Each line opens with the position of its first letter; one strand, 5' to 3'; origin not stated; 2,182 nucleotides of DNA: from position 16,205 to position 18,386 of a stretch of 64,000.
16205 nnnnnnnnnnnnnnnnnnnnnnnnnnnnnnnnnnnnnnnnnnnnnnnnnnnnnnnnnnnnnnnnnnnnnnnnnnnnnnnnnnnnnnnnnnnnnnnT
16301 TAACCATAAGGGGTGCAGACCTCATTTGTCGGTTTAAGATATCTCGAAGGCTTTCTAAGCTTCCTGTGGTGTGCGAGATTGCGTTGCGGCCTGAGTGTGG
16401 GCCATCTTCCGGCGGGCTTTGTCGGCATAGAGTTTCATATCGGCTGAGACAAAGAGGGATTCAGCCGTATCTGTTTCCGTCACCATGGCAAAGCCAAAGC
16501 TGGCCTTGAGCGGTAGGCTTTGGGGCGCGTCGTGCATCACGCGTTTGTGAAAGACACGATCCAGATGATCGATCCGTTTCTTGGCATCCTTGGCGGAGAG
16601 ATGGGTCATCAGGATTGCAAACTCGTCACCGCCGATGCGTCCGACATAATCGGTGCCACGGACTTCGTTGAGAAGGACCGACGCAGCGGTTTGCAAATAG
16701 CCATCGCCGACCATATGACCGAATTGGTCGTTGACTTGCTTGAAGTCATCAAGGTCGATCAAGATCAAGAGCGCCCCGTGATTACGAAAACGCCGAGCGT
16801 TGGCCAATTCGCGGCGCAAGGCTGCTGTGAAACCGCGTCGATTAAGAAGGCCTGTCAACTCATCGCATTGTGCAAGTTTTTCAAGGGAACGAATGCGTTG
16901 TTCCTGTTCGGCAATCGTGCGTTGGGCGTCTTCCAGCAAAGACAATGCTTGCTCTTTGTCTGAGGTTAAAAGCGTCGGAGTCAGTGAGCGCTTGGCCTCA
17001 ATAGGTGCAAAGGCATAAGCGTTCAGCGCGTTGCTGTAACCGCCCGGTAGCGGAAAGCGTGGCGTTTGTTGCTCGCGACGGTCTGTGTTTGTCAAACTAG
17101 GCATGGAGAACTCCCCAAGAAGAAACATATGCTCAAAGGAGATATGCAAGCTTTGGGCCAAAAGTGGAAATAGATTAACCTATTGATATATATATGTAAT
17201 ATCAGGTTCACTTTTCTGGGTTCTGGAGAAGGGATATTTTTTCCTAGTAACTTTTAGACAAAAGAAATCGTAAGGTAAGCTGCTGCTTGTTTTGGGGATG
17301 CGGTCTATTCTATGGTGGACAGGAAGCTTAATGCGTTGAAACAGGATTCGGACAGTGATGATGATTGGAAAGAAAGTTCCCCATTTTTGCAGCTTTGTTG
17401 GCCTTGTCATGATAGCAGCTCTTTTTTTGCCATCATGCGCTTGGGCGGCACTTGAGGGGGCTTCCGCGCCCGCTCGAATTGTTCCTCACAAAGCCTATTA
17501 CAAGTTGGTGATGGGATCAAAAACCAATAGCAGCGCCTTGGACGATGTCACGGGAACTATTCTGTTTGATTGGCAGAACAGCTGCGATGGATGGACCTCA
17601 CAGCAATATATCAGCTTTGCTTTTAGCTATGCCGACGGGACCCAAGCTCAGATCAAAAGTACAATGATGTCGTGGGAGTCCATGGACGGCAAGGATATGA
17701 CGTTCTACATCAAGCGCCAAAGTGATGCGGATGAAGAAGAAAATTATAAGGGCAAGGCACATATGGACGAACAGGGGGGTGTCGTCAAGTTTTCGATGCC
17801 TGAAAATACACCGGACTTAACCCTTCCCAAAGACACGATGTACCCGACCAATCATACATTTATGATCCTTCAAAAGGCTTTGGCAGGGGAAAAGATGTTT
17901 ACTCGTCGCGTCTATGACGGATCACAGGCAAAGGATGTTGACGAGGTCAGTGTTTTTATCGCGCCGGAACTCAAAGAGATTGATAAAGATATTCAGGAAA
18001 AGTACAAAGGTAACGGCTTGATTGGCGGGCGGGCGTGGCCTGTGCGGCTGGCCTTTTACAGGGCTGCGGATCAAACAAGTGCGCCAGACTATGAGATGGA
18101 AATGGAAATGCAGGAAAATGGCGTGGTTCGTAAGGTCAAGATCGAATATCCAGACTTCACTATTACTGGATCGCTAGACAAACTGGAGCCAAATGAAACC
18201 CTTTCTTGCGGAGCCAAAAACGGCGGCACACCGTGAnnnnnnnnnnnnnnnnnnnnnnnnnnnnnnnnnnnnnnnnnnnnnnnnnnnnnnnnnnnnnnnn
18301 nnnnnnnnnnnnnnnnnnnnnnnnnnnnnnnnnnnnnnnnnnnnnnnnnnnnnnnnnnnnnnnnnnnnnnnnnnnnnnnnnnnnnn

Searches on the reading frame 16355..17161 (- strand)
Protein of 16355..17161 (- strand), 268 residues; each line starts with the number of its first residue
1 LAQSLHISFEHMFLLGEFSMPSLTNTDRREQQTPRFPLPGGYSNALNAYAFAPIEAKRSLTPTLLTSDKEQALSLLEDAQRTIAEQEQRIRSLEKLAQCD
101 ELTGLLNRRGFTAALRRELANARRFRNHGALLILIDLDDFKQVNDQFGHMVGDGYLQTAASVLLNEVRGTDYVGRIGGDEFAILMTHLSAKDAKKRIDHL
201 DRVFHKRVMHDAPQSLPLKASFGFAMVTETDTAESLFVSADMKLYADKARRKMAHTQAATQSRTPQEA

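Call 55: search_protein_families(library=pfam, proteins=[window:16355-17161:-], max_evalue=0.0001)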
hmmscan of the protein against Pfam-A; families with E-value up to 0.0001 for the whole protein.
window:16355-17161:- (268 aa): 1 family
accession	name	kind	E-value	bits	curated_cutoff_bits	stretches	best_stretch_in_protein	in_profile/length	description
PF00990.26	GGDEF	-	1.4e-37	129.3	23.8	1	97-252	1-159/161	Diguanylate cyclase, GGDEF domain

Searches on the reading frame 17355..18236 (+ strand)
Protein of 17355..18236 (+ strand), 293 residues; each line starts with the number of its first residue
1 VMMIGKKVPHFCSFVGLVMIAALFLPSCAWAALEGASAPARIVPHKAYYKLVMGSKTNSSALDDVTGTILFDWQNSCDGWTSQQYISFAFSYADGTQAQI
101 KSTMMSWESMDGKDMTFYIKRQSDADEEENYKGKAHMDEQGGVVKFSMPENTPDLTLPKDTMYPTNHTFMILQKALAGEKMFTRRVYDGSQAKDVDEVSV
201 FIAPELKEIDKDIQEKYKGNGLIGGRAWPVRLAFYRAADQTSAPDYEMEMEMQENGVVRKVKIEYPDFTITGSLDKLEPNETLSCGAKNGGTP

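Call 55: search_protein_families(library=pfam, proteins=[window:17355-18236:+], max_evalue=0.0001)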
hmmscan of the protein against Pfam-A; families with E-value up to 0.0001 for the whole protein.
window:17355-18236:+ (293 aa): 1 family
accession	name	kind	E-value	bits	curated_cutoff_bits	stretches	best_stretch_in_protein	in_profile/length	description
PF08904.16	EipB_like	-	2.4e-67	227.5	25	1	38-279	3-247/249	EipB-like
